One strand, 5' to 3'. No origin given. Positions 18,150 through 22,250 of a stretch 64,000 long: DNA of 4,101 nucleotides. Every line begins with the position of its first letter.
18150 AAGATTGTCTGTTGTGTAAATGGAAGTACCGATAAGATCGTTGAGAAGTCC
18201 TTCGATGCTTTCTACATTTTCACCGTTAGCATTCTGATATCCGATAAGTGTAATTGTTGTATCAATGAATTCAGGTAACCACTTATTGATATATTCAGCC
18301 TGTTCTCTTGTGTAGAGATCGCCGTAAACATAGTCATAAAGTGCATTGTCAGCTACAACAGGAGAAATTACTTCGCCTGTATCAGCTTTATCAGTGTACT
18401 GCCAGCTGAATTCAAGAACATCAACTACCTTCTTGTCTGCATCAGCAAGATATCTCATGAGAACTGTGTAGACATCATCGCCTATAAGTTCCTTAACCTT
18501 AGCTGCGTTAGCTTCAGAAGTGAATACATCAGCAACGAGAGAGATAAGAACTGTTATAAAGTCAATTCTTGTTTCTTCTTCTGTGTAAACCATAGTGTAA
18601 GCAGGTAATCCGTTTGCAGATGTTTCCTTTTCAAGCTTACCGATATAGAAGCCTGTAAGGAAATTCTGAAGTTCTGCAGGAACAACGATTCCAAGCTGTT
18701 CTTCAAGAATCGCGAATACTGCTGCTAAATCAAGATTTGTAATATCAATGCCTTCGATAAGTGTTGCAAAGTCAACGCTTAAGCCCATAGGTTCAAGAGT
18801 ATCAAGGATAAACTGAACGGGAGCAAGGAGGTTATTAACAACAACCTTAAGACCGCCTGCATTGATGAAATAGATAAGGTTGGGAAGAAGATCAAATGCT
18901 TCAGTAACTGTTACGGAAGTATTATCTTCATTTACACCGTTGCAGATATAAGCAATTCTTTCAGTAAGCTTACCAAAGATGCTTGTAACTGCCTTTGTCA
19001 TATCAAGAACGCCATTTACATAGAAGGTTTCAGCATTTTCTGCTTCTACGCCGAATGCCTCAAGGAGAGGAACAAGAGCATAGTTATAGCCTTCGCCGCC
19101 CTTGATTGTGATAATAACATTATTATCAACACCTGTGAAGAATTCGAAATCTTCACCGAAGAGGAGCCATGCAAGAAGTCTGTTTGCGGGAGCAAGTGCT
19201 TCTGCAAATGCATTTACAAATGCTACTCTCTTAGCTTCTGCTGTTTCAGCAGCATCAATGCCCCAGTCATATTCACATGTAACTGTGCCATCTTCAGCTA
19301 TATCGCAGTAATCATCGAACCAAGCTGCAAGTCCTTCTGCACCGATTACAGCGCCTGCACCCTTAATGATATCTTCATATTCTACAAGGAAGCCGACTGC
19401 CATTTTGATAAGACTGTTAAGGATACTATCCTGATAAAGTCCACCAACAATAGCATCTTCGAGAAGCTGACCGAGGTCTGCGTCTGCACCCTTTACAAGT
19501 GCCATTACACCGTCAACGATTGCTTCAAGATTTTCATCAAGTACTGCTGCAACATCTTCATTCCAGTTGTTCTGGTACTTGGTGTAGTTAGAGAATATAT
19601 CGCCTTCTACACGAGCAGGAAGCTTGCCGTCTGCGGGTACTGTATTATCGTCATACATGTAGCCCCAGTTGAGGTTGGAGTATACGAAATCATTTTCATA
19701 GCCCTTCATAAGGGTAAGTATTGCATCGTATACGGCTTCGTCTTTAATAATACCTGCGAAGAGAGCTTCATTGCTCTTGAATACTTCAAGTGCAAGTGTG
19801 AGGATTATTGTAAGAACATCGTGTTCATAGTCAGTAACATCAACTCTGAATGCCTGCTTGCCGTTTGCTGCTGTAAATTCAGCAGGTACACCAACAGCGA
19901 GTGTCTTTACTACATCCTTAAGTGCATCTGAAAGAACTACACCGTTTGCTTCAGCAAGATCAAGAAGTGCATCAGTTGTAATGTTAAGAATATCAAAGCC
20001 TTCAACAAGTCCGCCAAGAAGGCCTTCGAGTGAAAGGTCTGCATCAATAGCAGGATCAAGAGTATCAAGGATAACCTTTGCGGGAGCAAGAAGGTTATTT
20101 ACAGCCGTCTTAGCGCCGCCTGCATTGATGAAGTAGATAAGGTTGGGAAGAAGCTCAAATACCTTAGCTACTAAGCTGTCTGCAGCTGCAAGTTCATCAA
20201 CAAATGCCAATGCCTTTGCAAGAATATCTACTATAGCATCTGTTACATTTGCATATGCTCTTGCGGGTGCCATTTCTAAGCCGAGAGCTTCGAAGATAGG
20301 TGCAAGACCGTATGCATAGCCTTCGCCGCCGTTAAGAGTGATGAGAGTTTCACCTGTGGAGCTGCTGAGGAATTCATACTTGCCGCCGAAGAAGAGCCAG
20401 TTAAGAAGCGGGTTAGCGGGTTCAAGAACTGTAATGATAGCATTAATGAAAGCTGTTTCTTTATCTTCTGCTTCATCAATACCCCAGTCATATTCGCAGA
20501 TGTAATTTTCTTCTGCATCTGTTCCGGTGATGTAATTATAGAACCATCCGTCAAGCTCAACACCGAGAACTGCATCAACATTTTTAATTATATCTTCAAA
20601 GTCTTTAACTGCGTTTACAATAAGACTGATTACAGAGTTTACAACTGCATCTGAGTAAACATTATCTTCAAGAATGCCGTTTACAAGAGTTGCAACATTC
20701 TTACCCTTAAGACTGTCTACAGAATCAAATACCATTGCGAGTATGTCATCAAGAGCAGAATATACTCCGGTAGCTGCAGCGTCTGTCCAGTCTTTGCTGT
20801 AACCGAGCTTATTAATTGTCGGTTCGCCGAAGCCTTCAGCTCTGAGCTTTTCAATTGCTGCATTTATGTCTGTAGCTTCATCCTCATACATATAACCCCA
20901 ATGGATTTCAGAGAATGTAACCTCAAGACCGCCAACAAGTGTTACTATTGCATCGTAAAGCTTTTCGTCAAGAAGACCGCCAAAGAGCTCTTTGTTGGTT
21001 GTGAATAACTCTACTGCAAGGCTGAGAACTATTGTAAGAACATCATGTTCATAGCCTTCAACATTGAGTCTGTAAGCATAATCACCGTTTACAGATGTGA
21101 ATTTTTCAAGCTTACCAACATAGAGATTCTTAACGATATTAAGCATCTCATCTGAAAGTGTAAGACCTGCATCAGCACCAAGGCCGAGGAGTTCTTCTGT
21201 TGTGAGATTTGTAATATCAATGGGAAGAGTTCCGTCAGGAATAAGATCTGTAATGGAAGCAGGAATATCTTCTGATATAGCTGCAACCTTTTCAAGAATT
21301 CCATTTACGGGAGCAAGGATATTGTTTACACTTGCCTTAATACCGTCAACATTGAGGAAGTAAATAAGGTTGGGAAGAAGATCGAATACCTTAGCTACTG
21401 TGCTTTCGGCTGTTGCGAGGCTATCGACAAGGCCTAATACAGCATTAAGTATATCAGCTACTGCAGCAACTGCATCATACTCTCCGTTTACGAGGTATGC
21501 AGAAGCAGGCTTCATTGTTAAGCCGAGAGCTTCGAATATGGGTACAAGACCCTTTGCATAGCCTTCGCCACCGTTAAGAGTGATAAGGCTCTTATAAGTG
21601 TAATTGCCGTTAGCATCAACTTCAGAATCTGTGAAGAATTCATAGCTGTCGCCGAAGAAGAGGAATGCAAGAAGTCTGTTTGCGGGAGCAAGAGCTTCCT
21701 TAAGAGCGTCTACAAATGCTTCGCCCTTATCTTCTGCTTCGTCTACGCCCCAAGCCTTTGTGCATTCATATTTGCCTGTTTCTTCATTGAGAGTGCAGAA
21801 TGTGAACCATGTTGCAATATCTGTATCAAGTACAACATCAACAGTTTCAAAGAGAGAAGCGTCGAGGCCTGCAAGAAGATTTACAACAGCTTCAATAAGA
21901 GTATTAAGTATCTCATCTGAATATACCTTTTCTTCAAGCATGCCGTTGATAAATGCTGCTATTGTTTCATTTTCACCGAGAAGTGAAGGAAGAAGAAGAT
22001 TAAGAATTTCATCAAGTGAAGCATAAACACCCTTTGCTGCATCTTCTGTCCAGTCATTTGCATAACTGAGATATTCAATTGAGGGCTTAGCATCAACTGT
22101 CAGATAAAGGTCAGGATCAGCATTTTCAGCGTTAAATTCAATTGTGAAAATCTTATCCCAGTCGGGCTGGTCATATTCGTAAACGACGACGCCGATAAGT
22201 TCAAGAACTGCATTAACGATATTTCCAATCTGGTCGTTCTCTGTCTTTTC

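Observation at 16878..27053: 10.2-kb gene for a signal-peptide-bearing protein built from at least six tandem modules of about 400-440 aa of an unrecognised type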

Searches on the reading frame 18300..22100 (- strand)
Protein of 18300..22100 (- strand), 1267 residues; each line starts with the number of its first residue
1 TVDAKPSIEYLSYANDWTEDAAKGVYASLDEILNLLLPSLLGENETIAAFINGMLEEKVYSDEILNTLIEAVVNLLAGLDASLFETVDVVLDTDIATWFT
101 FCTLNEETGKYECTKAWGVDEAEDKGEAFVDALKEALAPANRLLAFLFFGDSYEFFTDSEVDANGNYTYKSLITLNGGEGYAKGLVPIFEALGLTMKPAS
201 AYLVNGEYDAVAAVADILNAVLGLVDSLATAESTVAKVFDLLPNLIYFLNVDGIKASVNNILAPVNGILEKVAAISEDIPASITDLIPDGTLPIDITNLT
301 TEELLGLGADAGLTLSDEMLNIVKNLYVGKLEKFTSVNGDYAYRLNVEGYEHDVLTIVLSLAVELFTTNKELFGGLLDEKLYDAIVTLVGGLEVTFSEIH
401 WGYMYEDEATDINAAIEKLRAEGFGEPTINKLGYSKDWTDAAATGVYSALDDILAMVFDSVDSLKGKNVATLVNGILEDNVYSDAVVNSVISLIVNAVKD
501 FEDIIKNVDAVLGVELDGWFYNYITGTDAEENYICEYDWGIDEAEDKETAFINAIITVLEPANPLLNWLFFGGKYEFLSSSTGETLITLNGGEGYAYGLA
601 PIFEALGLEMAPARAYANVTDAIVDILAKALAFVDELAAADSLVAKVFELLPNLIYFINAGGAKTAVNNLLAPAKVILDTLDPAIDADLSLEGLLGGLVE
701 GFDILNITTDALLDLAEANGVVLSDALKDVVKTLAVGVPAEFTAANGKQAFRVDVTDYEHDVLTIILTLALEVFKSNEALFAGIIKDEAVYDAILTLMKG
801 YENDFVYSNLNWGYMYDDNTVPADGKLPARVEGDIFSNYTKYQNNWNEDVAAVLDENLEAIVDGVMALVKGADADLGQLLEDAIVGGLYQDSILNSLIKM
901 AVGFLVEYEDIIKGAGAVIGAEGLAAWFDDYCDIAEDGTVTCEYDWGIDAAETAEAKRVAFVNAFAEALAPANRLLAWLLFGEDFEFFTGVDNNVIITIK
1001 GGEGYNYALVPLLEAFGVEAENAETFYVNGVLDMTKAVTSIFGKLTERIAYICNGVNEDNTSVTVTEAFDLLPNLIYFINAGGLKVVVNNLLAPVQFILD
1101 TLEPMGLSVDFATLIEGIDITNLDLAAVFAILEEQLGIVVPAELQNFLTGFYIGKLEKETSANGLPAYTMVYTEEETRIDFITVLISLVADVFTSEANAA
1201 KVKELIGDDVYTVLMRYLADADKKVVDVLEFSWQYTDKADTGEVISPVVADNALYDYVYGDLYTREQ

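Call 15: find_related_loci(query=window:18300-22100:-, collection=genome_contigs, flank=10000)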
Query window:18300-22100:- (1267 aa) in genome_contigs; peptide patterns used: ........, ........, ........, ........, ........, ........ (x = any residue, [..] = any of these).
7 stretches matched a pattern; 1 encode a relative of the query (tblastn E <= 1e-3); 1 distinct loci.
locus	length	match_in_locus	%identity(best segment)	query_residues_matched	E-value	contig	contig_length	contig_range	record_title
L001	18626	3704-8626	44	1-1267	0e+0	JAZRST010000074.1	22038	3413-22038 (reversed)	MAG: Acutalibacteraceae bacterium isolate T1900045345_YK20190035.MAGScoT_cleanbin_000030 SGB_6705_k141_118789, whole gen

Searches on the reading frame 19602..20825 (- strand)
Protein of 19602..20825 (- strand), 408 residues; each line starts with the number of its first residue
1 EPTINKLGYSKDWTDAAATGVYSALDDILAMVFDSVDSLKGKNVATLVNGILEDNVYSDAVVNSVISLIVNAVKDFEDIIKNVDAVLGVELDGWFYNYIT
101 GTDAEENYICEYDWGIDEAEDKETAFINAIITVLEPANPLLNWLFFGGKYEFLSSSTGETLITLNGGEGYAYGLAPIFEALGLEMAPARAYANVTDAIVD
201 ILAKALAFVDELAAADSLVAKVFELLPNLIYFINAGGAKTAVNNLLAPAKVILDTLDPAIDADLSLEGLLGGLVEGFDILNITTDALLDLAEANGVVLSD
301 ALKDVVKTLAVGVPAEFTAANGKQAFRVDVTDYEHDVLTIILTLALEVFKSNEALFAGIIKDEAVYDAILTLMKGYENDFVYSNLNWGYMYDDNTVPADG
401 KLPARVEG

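Call 38: predict_structure(alignment_id=A2)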
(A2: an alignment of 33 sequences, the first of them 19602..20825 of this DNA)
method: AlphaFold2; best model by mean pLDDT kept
length: 408 residues; sequences in the alignment: 33
mean_pLDDT: 77.9   pTM: 0.74
mean pLDDT of the five models: 77.9, 76.5, 76.3, 75.3, 72.2
residues with pLDDT >= 90: 86; 70-90: 232; 50-70: 53; < 50: 37
segments of 3 or more residues with pLDDT < 50: 1-6, 376-396, 400-408
pLDDT, mean of each block of 10 residues (from residue 1): 47 72 81 80 81 89 89 75 66 77 89 94 92 84 84 63 80 92 91 91 88 79 83 90 87 73 70 69 87 85 77 87 89 79 79 83 78 55 43 47 36
secondary structure, 60 per line:
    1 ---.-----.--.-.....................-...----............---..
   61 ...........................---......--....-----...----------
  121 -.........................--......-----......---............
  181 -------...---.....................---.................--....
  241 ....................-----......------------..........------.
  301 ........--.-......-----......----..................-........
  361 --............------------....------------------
elements in order: H15-35 H44-55 H59-87 H91-96 E99-102 E108-110 H122-146 E149-154 E160-165 H169-180 H194-214 H218-234 H237-260 H266-271 H284-293 H300-308 E313-318 E324-329 H334-351 H353-360 H363-374 H387-390

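Call 40: search_protein_representatives(alignment_id=A2)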
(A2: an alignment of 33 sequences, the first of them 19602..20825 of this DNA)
Query: 33 sequences, 420 profile positions. Proteins with E-value up to 0.001 (for the whole library): 679; up to 1e-10: 564; up to 1e-30: 399. The best 150 are listed.
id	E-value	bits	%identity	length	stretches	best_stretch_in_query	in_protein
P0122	0.0e+00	3352.8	-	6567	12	2-409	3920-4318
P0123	0.0e+00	3035.4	-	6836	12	2-408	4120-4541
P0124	0.0e+00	3024.3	-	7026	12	2-412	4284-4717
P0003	0.0e+00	3009.5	-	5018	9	3-411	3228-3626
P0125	0.0e+00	2831.2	-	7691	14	3-411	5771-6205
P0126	0.0e+00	2735.6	-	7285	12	2-411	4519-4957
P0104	0.0e+00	2322.2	-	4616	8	3-411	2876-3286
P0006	0.0e+00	2254.1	-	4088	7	3-414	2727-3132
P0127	0.0e+00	2202.5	-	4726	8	4-409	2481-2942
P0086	0.0e+00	2185.8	-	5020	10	8-373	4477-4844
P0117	0.0e+00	2164.6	-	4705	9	8-416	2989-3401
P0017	0.0e+00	2071.2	-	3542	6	2-412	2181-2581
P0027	0.0e+00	2045.0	-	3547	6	3-407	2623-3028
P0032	0.0e+00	2008.2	-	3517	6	3-410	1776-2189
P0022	0.0e+00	1976.1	-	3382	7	2-410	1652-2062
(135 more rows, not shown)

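Call 41: fold_search(model_id=the predicted structure, library=pdb)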
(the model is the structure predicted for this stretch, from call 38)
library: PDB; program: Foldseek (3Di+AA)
matches with E <= 10: 76; with E <= 0.001: 0
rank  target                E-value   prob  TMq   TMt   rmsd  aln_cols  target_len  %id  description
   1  4n0a_I                8.0e-01  0.06  0.11  0.14  20.3       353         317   12  Crystal structure of Lsm2-3-Pat1C complex from Saccharomyces cerevisiae (released 2013-12-04)
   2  4n0a_H                1.0e+00  0.08  0.11  0.13  20.1       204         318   15  Crystal structure of Lsm2-3-Pat1C complex from Saccharomyces cerevisiae (released 2013-12-04)
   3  7njs_d                1.0e+00  0.04  0.12  0.11  22.6       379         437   14  Mycobacterium smegmatis ATP synthase state 3c (released 2021-10-27)
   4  4ojj_C                1.5e+00  0.06  0.10  0.12  20.1       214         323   12  Structure of C-terminal domain from S. cerevisiae Pat1 decapping activator (Space group : P212121) (released 2014-10-08)
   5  9go6_S                1.5e+00  0.05  0.15  0.18  34.5       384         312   12  Salmonella hook-filament junction complex (released 2025-04-09)
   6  2j0o_A                1.5e+00  0.02  0.08  0.10  25.6       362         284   11  Shigella Flexneri IpaD (released 2006-11-02)
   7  5vxk_A                1.7e+00  0.02  0.09  0.11  24.2       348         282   11  2.55 A resolution structure of IpaD from Shigella flexneri in complex with single-domain antibody JMK-H2 (released 2017-08-30)
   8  9go6_U                1.8e+00  0.06  0.16  0.19  36.6       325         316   13  Salmonella hook-filament junction complex (released 2025-04-09)
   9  7njk_d                2.5e+00  0.02  0.10  0.09  23.1       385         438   12  Mycobacterium smegmatis ATP synthase state 1a (released 2021-10-27)
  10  8ftw_MODEL_1_A        3.0e+00  0.02  0.09  0.15  17.7       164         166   10  FliT-FliJ fusion complex (released 2023-07-05)
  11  6wq2_A                3.5e+00  0.02  0.07  0.14  20.9       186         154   14  Cryo-EM of the S. islandicus filamentous virus, SIFV (released 2020-07-29)
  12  5vxj_E                3.5e+00  0.01  0.09  0.11  25.8       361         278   10  2.50 A resolution structure of IpaD from Shigella flexneri in complex with single-domain antibody JMK-E3 (released 2017-08-30)
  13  8rb0_A                3.5e+00  0.01  0.08  0.04  26.7       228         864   11  The crystal structure of DNA-bound human MutSbeta (MSH2_E749A/MSH3) in the canonical mismatch bound conformation with  (released 2025-06-11)
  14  6vdq                  3.6e+00  0.04  0.10  0.12  22.4       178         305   15  Crystal structure of SfmD (released 2021-03-10)
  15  5vxj_A                3.6e+00  0.02  0.10  0.13  25.9       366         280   11  2.50 A resolution structure of IpaD from Shigella flexneri in complex with single-domain antibody JMK-E3 (released 2017-08-30)
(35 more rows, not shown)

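Call 48: fold_search(model_id=the predicted structure, library=viral)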
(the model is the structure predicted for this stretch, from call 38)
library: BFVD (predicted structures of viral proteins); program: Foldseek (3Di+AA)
matches with E <= 10: 146; with E <= 0.001: 0
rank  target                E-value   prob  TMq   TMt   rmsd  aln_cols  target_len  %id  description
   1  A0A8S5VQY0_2          2.5e-02  0.13  0.10  0.06  28.6       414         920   12  (no name in the UniProt tables at hand)
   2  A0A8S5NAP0            4.8e-01  0.03  0.08  0.04  37.6       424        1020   11  Minor tail protein [Siphoviridae sp. ctBmU27]
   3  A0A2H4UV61            6.3e-01  0.02  0.09  0.05  38.2       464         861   13  Uncharacterized protein [Bodo saltans virus]
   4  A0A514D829            6.7e-01  0.06  0.08  0.11  20.1       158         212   17  (no name in the UniProt tables at hand)
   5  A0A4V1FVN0            9.3e-01  0.04  0.08  0.08  20.0       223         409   13  (no name in the UniProt tables at hand)
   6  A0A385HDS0            1.1e+00  0.03  0.11  0.11  30.5       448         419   11  RNA-dependent RNA polymerase (Fragment) [Rhizophagus irregularis mitovirus 2]
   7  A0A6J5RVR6            1.2e+00  0.02  0.10  0.04  34.9       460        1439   12  Caudovirus, tape measure, N-terminal [uncultured Caudovirales phage]
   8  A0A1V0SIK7            1.3e+00  0.03  0.11  0.11  21.6       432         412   10  Uncharacterized protein [Klosneuvirus KNV1]
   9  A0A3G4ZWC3            1.4e+00  0.05  0.10  0.12  21.3       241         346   11  Uncharacterized protein [Edafosvirus sp.]
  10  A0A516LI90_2          1.4e+00  0.02  0.09  0.03  26.9       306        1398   11  (no name in the UniProt tables at hand)
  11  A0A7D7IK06            1.5e+00  0.03  0.11  0.12  22.3       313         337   12  Nucleocapsid protein [Blattodean phenui-related virus OKIAV268]
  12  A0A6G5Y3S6            1.6e+00  0.04  0.07  0.05  20.7       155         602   11  (no name in the UniProt tables at hand)
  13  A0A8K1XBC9            1.6e+00  0.05  0.12  0.14  19.4       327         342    9  (no name in the UniProt tables at hand)
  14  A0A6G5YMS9            1.8e+00  0.06  0.10  0.21  18.6       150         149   11  (no name in the UniProt tables at hand)
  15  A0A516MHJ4            1.9e+00  0.03  0.14  0.10  27.8       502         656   12  (no name in the UniProt tables at hand)
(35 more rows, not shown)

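Call 100: search_solved_structures(query=A2, max_evalue=10)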
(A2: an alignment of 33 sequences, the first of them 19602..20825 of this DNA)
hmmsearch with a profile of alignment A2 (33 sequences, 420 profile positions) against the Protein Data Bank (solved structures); distinct sequences matched with E-value up to 10: 6.
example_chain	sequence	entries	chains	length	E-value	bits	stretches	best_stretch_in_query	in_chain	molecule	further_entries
8eov_A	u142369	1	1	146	0.13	14.8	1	32-99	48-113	C2HR1_4r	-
1klp_A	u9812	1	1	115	0.23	13.9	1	271-348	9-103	MEROMYCOLATE EXTENSION ACYL CARRIER PROTEIN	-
8far_A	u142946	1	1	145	0.43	13.1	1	141-206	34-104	I432-1-CC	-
6iyh_A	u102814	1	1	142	0.43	13.1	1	205-316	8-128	Alpha chain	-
8cus_A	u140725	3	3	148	0.45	13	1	141-206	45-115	I432-1(NaCl) Chain A | I432-1(Imd) Chain A | I432-1-X3 Chain A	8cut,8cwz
7bvc_P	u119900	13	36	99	0.7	12.4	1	273-328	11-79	Meromycolate extension acyl carrier protein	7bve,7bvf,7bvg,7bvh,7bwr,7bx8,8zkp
